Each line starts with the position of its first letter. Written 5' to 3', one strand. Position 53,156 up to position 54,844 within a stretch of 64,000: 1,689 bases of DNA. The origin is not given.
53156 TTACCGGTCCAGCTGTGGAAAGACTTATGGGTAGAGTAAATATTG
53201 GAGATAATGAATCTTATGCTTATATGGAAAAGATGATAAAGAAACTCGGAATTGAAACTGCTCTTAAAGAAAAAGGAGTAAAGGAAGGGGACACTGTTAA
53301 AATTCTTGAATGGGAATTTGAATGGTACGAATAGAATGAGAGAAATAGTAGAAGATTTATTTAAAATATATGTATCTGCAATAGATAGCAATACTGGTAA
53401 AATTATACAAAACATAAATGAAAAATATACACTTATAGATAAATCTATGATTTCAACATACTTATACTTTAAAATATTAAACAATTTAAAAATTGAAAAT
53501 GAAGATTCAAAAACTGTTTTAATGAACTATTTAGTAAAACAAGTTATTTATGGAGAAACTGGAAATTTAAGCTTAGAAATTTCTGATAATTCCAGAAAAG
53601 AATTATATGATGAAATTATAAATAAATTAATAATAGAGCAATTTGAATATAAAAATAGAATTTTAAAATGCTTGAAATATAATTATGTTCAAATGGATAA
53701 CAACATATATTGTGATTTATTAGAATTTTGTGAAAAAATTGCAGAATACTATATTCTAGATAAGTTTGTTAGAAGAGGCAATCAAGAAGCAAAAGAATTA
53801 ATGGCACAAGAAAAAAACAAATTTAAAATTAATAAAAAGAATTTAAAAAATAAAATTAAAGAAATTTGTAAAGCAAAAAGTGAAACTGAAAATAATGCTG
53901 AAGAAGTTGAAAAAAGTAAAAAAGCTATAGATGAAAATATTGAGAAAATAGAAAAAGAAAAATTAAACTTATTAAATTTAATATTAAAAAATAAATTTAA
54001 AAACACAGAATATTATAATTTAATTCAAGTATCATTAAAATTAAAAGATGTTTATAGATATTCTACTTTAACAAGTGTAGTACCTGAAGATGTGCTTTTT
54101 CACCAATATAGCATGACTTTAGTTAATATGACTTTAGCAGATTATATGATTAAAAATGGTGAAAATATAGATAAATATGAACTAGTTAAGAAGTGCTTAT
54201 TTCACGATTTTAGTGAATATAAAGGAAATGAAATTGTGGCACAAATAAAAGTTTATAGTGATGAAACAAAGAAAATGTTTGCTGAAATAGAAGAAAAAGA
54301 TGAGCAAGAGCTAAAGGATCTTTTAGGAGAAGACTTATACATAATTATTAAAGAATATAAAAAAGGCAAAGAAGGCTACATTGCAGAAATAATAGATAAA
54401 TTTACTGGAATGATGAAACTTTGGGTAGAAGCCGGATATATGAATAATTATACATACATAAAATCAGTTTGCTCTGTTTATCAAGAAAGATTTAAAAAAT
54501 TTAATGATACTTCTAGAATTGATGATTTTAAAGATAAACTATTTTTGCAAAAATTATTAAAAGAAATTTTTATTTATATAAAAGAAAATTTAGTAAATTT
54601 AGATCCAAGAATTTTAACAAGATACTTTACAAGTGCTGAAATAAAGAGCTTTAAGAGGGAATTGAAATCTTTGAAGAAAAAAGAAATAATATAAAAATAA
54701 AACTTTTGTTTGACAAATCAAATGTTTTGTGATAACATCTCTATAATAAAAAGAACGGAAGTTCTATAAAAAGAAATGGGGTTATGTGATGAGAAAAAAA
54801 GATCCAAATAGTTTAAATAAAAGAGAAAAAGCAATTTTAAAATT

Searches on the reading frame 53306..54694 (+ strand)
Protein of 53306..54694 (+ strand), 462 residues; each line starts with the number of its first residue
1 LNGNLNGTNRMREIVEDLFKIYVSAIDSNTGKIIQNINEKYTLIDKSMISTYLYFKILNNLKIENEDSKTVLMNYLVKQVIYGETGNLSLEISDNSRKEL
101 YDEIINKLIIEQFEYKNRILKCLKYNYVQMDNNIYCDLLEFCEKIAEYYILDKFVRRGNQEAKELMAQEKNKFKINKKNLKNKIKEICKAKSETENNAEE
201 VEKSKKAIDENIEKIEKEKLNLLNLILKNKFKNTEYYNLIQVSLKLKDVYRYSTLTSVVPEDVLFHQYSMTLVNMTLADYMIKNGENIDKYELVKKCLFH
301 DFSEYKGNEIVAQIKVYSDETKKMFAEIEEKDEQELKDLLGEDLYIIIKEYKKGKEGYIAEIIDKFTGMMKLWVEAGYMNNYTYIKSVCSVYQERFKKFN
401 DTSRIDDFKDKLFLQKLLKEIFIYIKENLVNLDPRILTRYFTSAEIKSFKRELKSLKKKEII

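Call 74: search_protein_families(library=pfam, proteins=[window:53306-54694:+], max_evalue=0.001)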
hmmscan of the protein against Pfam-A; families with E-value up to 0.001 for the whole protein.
window:53306-54694:+ (462 aa): 2 families
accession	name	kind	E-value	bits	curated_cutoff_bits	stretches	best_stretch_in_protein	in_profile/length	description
PF12917.13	YfbR-like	-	7.8e-13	48.9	25.9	1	243-411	6-177/182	5'-deoxynucleotidase YfbR-like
PF13023.12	HD_3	-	3.2e-11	43.9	22.5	1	245-391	3-152/165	HD domain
